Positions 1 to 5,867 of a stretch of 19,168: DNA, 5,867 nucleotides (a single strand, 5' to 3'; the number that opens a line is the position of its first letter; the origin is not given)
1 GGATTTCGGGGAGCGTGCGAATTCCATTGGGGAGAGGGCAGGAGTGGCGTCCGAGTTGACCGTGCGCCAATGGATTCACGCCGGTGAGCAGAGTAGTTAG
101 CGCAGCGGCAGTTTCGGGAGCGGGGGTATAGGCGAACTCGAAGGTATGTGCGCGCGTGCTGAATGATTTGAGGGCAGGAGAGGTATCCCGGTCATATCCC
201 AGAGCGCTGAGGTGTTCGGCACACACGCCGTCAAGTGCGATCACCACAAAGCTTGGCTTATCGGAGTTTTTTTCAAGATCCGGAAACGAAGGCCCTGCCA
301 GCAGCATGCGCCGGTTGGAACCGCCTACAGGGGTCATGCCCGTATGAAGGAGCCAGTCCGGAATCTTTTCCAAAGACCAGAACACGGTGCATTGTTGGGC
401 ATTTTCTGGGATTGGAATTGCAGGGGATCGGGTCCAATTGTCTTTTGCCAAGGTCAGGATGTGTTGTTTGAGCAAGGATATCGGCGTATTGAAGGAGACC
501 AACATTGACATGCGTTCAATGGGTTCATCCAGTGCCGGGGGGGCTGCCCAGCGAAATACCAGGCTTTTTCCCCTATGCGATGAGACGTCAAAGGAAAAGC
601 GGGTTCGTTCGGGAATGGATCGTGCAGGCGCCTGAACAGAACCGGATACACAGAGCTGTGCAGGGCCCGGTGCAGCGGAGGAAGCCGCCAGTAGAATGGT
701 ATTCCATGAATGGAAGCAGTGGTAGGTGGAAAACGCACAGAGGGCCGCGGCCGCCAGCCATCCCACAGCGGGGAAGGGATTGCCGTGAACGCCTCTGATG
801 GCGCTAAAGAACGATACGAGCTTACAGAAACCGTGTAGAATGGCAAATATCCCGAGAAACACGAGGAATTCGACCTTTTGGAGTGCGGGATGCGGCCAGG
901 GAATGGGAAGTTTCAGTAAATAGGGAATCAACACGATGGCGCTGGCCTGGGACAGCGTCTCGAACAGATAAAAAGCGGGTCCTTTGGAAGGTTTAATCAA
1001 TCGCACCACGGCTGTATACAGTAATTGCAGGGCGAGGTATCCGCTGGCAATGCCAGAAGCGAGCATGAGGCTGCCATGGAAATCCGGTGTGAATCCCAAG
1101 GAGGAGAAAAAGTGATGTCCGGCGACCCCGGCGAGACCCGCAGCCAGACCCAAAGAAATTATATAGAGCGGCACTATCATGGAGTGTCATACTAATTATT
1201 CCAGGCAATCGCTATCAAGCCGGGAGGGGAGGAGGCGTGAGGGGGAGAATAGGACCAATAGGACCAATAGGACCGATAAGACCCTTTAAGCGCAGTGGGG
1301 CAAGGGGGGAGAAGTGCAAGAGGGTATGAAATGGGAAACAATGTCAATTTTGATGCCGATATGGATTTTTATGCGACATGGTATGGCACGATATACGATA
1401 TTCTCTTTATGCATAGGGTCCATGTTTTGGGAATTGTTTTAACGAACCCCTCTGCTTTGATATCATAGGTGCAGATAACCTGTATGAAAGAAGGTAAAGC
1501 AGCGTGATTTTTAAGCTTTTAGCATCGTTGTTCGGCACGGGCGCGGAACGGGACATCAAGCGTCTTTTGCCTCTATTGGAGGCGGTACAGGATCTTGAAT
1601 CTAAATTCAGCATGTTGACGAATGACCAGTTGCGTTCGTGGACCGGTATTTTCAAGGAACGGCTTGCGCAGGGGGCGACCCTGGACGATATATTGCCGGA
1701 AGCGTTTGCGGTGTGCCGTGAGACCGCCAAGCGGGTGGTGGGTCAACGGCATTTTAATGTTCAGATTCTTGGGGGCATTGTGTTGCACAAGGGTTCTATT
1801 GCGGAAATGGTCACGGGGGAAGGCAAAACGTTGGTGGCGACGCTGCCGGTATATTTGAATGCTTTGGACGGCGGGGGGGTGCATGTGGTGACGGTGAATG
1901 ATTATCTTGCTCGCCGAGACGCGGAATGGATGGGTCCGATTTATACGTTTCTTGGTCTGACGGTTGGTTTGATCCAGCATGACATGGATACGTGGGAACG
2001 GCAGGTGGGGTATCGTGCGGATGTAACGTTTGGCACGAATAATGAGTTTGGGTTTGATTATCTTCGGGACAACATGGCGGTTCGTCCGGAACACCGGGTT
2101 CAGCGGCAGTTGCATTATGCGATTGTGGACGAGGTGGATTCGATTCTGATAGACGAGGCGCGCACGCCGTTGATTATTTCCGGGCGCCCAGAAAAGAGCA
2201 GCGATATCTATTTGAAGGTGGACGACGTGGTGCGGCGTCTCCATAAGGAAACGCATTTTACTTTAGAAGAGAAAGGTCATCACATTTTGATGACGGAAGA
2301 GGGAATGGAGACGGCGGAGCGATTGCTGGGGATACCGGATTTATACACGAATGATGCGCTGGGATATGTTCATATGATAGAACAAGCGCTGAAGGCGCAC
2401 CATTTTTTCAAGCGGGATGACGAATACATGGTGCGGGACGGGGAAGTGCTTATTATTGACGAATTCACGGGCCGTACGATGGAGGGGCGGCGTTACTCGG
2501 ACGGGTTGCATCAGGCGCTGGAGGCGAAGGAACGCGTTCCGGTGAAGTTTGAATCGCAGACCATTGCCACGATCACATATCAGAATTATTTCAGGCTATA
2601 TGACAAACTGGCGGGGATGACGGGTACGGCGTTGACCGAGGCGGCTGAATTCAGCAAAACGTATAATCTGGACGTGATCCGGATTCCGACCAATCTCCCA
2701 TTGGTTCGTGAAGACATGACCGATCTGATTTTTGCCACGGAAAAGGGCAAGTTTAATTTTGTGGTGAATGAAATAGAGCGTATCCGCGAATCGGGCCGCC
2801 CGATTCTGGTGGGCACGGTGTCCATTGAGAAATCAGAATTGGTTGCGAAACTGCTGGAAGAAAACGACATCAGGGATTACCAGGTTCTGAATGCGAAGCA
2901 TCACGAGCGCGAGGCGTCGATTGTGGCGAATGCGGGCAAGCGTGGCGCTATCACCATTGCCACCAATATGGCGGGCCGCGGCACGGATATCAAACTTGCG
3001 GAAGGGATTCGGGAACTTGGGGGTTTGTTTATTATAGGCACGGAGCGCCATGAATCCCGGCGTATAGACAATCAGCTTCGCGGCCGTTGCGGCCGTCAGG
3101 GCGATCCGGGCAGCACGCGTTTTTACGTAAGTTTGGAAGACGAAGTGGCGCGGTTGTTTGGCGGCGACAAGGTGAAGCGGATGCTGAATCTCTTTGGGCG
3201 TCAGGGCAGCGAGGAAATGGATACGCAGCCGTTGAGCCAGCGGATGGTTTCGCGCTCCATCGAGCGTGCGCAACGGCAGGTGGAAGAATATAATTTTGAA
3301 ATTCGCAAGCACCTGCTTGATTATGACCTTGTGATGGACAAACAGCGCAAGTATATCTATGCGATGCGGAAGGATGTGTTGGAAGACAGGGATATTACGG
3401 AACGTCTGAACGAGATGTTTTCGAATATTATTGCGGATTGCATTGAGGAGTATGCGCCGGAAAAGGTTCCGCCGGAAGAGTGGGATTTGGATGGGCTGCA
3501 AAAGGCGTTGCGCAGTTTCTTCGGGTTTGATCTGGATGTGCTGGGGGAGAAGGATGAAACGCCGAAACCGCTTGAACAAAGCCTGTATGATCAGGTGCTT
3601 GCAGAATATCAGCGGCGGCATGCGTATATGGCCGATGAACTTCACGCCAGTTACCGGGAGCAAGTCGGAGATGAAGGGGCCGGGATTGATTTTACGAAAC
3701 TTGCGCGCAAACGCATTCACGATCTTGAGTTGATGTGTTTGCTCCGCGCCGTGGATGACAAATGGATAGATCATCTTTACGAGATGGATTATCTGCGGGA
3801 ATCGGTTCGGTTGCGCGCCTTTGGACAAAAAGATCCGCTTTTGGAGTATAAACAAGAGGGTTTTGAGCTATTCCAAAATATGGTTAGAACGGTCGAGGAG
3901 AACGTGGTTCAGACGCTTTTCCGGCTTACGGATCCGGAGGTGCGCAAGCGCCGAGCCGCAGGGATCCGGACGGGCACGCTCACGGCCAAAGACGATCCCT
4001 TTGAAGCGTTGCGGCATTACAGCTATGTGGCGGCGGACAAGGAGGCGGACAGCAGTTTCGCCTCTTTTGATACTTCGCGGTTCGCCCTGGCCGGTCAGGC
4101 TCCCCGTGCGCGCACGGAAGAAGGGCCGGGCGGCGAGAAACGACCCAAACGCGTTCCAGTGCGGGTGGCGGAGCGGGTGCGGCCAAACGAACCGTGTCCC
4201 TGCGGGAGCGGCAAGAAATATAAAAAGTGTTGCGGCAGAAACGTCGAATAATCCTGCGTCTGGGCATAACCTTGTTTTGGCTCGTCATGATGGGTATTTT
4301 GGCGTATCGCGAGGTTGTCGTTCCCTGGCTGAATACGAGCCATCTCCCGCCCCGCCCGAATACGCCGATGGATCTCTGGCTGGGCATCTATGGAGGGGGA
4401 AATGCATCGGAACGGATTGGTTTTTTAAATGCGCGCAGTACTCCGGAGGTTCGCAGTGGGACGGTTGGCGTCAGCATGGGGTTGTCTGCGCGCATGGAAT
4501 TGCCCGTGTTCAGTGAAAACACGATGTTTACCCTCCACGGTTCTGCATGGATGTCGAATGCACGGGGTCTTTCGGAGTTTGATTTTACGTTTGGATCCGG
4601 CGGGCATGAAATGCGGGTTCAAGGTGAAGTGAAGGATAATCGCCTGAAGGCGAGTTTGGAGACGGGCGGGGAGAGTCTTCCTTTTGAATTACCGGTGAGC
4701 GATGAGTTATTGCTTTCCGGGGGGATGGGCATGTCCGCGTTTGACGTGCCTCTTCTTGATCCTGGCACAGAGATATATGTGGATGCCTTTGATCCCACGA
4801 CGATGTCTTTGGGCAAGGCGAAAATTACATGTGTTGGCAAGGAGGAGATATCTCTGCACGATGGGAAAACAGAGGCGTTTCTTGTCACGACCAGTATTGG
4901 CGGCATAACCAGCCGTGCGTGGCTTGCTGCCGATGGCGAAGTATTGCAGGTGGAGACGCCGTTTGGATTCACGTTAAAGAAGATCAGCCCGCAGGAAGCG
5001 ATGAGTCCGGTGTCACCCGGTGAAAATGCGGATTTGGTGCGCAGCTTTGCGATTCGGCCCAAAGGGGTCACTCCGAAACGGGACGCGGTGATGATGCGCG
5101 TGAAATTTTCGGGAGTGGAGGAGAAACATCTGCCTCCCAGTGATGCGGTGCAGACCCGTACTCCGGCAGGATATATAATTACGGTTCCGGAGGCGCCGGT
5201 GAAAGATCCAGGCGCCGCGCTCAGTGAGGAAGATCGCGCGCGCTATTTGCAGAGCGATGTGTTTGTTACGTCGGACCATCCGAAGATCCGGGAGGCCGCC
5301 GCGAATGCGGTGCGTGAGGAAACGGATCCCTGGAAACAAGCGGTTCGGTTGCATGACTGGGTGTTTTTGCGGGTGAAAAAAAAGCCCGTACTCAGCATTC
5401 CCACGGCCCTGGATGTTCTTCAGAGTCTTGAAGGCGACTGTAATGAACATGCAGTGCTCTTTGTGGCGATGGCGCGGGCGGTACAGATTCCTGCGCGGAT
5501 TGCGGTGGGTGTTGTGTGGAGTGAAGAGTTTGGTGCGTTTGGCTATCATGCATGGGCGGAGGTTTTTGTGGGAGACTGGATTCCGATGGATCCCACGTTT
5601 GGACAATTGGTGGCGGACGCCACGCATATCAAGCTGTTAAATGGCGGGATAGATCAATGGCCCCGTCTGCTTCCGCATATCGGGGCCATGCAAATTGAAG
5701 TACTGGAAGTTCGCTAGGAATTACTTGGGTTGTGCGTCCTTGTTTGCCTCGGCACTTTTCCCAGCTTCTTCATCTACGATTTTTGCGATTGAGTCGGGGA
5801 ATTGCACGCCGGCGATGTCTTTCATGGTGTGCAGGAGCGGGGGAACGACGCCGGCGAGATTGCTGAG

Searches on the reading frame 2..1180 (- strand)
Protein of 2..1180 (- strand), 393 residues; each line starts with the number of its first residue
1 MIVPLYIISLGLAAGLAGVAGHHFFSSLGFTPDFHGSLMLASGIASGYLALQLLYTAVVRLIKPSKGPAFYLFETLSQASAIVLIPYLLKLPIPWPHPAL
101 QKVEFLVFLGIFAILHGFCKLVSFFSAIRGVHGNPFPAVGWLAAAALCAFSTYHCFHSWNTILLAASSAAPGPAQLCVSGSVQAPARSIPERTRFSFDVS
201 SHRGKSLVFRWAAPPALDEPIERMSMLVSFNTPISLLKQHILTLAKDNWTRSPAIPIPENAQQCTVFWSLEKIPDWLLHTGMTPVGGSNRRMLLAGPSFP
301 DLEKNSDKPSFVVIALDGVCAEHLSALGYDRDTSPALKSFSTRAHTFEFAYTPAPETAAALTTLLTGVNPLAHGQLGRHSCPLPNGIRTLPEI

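Call 67: search_protein_families(library=pfam, proteins=[window:2-1180:-], max_evalue=0.01)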
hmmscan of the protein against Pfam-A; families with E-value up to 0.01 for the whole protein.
window:2-1180:- (393 aa): 2 families
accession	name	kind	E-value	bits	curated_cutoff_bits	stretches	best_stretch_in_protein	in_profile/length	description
PF00884.28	Sulfatase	-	7.3e-08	32.5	25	1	310-392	2-85/301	Sulfatase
PF01663.27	Phosphodiest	-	0.0075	16.3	23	1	312-374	2-61/342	Type I phosphodiesterase / nucleotide pyrophosphatase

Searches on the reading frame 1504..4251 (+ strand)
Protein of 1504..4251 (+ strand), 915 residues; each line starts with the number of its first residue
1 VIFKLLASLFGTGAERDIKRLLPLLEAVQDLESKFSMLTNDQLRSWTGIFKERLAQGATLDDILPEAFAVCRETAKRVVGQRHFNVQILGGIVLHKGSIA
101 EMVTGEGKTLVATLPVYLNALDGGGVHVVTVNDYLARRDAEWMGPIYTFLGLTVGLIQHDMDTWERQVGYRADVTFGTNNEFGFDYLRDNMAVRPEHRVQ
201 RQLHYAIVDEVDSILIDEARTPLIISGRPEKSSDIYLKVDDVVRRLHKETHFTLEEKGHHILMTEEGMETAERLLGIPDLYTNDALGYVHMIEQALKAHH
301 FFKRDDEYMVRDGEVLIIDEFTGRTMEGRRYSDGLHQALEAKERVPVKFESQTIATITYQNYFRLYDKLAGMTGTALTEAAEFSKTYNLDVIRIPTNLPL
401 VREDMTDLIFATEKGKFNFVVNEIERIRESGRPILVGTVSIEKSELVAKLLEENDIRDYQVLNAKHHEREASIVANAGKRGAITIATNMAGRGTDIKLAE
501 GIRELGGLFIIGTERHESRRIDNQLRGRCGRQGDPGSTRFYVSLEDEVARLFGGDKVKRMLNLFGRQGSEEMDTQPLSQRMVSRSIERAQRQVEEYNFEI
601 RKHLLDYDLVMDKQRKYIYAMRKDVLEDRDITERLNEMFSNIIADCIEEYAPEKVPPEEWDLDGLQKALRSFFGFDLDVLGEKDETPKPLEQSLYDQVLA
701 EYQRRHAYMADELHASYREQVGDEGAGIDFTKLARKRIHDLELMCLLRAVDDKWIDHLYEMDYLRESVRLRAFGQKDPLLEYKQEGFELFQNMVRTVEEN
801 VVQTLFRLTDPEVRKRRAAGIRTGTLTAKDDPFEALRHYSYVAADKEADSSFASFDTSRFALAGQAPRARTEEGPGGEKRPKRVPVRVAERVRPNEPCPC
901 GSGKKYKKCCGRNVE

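Call 7: search_protein_families(library=pfam, proteins=[window:1504-4251:+])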
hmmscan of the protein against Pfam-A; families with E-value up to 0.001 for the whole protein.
window:1504-4251:+ (915 aa): 6 families
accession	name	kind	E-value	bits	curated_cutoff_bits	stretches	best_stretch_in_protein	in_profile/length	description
PF07517.20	SecA_DEAD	-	4.2e-126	420.5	24.6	1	8-383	3-289/290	SecA DEAD-like domain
PF21090.3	P-loop_SecA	-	2e-71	240.3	27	2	399-500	1-101/205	SecA P-loop domain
PF07516.18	SecA_SW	-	2.7e-64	217.4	26.7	1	576-808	1-199/200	SecA Wing and Scaffold domain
PF01043.26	SecA_PP_bind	-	1.1e-39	135.9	23.5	1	232-340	2-110/110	SecA preprotein cross-linking domain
PF02810.21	SEC-C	-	8.3e-09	35.6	20.4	1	895-912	2-19/19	SEC-C motif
PF00270.35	DEAD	-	0.0001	22.5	26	1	96-216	15-131/167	DEAD/DEAH box helicase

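Call 24: find_homologous_proteins(query=window:1504-4251:+, max_evalue=1e-100)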
Query window:1504-4251:+ (915 aa): 8000 proteins with E <= 1e-100 among 8000 candidates; the best 120 are listed.
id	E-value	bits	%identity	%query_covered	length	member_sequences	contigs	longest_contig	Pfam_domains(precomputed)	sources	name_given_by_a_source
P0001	0.0e+0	2004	97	100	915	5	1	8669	PF07517.21,PF07516.19,PF21090.4,PF02810.22,PF01043.27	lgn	-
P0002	0.0e+0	1765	84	100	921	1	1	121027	PF07517.21,PF07516.19,PF21090.4,PF02810.22,PF01043.27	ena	-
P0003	0.0e+0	1759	84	100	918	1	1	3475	PF07517.21,PF00270.36,PF07516.19,PF21090.4,PF02810.22,PF01043.27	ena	-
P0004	0.0e+0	1654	79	100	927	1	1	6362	PF07517.21,PF07516.19,PF21090.4,PF02810.22,PF01043.27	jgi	jgi:preprotein translocase subunit SecA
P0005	0.0e+0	1648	79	100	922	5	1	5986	PF07517.21,PF07516.19,PF21090.4,PF02810.22,PF01043.27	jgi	-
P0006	0.0e+0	1629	78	98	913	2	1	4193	PF07517.21,PF07516.19,PF21090.4,PF02810.22,PF01043.27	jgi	jgi:preprotein translocase subunit SecA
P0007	0.0e+0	1616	78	100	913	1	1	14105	PF07517.21,PF00270.36,PF07516.19,PF21090.4,PF02810.22,PF01043.27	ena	-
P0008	0.0e+0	1606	76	99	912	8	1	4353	PF07517.21,PF07516.19,PF21090.4,PF02810.22,PF01043.27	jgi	jgi:preprotein translocase subunit SecA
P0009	0.0e+0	1580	75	99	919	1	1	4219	PF07517.21,PF07516.19,PF21090.4,PF02810.22,PF01043.27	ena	-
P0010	0.0e+0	1572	75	99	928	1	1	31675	PF07517.21,PF00270.36,PF07516.19,PF21090.4,PF02810.22,PF01043.27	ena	-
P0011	0.0e+0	1570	75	99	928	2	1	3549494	PF07517.21,PF00270.36,PF07516.19,PF21090.4,PF02810.22,PF01043.27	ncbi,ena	-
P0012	0.0e+0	1568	75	99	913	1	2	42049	PF07517.21,PF07516.19,PF21090.4,PF02810.22,PF01043.27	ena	-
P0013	0.0e+0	1565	75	99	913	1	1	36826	PF07517.21,PF07516.19,PF21090.4,PF02810.22,PF01043.27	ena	-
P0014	0.0e+0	1553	74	99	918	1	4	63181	PF07517.21,PF07516.19,PF21090.4,PF02810.22,PF01043.27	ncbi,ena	-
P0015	0.0e+0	1534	73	100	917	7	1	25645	PF07517.21,PF07516.19,PF21090.4,PF02810.22,PF01043.27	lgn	-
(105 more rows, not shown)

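Call 25: find_encoding_contigs(protein=P0001, flank=10000, max_places=6)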
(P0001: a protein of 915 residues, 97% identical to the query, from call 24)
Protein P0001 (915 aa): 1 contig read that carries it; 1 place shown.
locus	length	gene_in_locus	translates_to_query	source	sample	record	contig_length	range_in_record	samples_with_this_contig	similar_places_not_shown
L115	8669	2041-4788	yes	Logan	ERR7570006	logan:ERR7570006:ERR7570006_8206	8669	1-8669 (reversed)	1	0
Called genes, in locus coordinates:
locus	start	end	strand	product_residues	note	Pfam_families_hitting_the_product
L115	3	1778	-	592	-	?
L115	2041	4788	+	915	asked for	PF07517:SecA_DEAD, PF01043:SecA_PP_bind, PF21090:P-loop_SecA, PF07516:SecA_SW, PF02810:SEC-C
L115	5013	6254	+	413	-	PF01841:Transglut_core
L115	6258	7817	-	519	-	PF01145:Band_7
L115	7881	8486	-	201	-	-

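Call 26: find_encoding_contigs(protein=P0002, flank=10000, max_places=4)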
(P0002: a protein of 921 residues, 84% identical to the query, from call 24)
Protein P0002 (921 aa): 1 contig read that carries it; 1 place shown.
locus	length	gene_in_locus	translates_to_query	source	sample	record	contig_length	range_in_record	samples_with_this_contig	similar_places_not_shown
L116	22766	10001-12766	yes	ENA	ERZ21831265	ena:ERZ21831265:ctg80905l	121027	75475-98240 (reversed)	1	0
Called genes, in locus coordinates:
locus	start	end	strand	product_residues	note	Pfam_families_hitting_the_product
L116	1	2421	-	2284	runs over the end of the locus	PF17210:SdrD_B, PF17803:Cadherin_4, PF17892:Cadherin_5, PF17963:Big_9, PF17803:Cadherin_4, PF17892:Cadherin_5, PF17963:Big_9, PF17963:Big_9, +6 more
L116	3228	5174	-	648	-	PF13828:DUF4190 (weak)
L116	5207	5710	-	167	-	-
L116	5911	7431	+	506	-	PF00324:AA_permease, PF13520:AA_permease_2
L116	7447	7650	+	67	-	PF20095:DUF6485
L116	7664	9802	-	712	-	PF00884:Sulfatase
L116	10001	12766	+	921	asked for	PF07517:SecA_DEAD, PF01043:SecA_PP_bind, PF21090:P-loop_SecA, PF07516:SecA_SW, PF02810:SEC-C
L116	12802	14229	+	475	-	PF01841:Transglut_core, PF13471:Transglut_core3 (weak)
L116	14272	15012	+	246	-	PF00005:ABC_tran, PF13304:AAA_21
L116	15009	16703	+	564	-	PF16949:ABC_tran_2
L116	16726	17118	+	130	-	PF01894:YjbQ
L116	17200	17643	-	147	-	-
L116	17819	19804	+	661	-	PF00754:F5_F8_type_C (faint), PF13320:GH123_cat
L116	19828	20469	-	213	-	-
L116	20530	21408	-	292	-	PF13181:TPR_8 (faint), PF13428:TPR_14 (faint), PF00515:TPR_1 (faint), PF07719:TPR_2 (faint), PF13414:TPR_11, PF13432:TPR_16, PF14559:TPR_19 (weak)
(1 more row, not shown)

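Call 57: find_encoding_contigs(protein=window:1504-4251:+, flank=1600, max_places=10)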
Protein window:1504-4251:+ (915 aa): 4 contigs read that carry it; 4 places shown.
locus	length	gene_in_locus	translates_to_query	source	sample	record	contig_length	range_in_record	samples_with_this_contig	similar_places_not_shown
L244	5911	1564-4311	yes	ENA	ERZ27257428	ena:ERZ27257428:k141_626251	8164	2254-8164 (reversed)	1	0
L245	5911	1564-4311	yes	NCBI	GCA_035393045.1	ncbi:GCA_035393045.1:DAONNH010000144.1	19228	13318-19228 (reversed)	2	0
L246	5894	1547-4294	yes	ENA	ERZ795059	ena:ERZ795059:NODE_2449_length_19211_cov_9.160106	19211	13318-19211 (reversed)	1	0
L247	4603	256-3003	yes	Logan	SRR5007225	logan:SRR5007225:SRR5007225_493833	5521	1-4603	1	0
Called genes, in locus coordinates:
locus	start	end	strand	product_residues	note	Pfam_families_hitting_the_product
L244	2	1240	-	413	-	PF00884:Sulfatase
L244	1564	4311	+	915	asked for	PF07517:SecA_DEAD, PF01043:SecA_PP_bind, PF21090:P-loop_SecA, PF07516:SecA_SW, PF02810:SEC-C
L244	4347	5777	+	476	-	PF13471:Transglut_core3 (weak), PF01841:Transglut_core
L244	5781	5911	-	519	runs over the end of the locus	PF01145:Band_7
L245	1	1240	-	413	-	PF00884:Sulfatase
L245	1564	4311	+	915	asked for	PF07517:SecA_DEAD, PF01043:SecA_PP_bind, PF21090:P-loop_SecA, PF07516:SecA_SW, PF02810:SEC-C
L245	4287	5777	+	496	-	PF01841:Transglut_core, PF13471:Transglut_core3 (weak)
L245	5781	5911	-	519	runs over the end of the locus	PF01145:Band_7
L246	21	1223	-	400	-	PF00884:Sulfatase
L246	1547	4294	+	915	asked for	PF07517:SecA_DEAD, PF01043:SecA_PP_bind, PF21090:P-loop_SecA, PF07516:SecA_SW, PF02810:SEC-C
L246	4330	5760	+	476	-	PF13471:Transglut_core3 (weak), PF01841:Transglut_core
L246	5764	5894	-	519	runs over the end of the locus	PF01145:Band_7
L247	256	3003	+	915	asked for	PF07517:SecA_DEAD, PF01043:SecA_PP_bind, PF21090:P-loop_SecA, PF07516:SecA_SW, PF02810:SEC-C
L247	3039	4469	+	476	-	PF13471:Transglut_core3 (weak), PF01841:Transglut_core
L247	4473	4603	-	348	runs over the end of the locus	?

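Call 71: find_encoding_contigs(protein=P0007, flank=10000, max_places=1)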
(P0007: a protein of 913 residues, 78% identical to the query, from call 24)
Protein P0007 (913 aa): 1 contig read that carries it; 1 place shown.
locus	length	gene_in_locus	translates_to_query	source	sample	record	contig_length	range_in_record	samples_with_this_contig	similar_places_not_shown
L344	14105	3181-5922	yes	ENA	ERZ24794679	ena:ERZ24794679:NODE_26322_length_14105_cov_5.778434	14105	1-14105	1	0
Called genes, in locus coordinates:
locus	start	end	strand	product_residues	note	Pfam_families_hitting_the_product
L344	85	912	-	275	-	PF00149:Metallophos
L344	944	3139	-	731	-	PF00884:Sulfatase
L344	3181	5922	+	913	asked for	PF07517:SecA_DEAD, PF00270:DEAD (faint), PF01043:SecA_PP_bind, PF21090:P-loop_SecA, PF07516:SecA_SW, PF02810:SEC-C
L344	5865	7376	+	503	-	PF01841:Transglut_core, PF13471:Transglut_core3 (weak)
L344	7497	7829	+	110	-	PF01909:NTP_transf_2, PF18765:Polbeta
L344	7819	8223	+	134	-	PF05168:HEPN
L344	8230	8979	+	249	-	PF00005:ABC_tran, PF13304:AAA_21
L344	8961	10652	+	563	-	PF16949:ABC_tran_2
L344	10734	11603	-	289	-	-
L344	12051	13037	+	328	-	PF07963:N_methyl, PF07596:SBP_bac_10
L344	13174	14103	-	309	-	?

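Call 72: find_encoding_contigs(protein=P0011, flank=10000, max_places=1)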
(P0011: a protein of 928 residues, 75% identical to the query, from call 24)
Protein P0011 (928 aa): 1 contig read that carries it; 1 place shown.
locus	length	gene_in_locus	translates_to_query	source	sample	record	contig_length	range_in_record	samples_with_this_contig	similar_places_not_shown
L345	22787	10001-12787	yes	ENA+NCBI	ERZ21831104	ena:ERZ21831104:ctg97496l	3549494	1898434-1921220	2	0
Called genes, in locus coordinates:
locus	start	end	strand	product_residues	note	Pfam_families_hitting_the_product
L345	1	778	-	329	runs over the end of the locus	PF04187:Cofac_haem_bdg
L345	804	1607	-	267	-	PF04072:LCM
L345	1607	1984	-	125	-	PF09919:DUF2149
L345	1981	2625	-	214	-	PF01618:MotA_ExbB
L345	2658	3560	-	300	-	-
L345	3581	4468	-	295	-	PF07963:N_methyl, PF07596:SBP_bac_10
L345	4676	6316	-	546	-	-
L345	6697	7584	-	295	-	PF00149:Metallophos, PF12850:Metallophos_2 (weak)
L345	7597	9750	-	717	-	PF00884:Sulfatase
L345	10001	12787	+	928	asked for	PF07517:SecA_DEAD, PF00270:DEAD (faint), PF01043:SecA_PP_bind, PF21090:P-loop_SecA, PF07516:SecA_SW, PF02810:SEC-C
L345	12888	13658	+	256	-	-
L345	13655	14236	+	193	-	PF00963:Cohesin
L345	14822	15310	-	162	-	PF13683:rve_3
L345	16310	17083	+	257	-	-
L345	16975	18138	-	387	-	PF00226:DnaJ, PF01556:DnaJ_C, PF15777:Anti-TRAP (faint), PF00684:DnaJ_CXXCXGXG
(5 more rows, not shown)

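Call 73: find_encoding_contigs(protein=P0004, flank=10000, max_places=1)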
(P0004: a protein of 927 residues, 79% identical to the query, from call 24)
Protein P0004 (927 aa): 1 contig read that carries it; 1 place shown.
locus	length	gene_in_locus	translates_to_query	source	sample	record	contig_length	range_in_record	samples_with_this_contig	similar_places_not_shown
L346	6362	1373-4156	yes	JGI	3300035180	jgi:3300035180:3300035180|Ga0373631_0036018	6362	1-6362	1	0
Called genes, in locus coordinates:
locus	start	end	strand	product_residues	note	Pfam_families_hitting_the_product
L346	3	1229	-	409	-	?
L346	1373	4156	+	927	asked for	PF07517:SecA_DEAD, PF01043:SecA_PP_bind, PF21090:P-loop_SecA, PF07516:SecA_SW, PF02810:SEC-C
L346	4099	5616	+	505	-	PF01841:Transglut_core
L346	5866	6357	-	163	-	PF00821:PEPCK_GTP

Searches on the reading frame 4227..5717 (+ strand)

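Call 7: search_protein_families(library=pfam, proteins=[window:4227-5717:+])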
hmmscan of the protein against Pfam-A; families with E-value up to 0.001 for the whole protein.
window:4227-5717:+ (496 aa): 2 families
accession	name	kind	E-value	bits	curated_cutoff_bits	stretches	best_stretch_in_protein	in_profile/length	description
PF01841.26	Transglut_core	-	5.5e-22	78.5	23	1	357-456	3-108/108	Transglutaminase-like superfamily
PF13471.12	Transglut_core3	-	8.2e-06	26.2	26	1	400-455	53-104/117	Transglutaminase-like superfamily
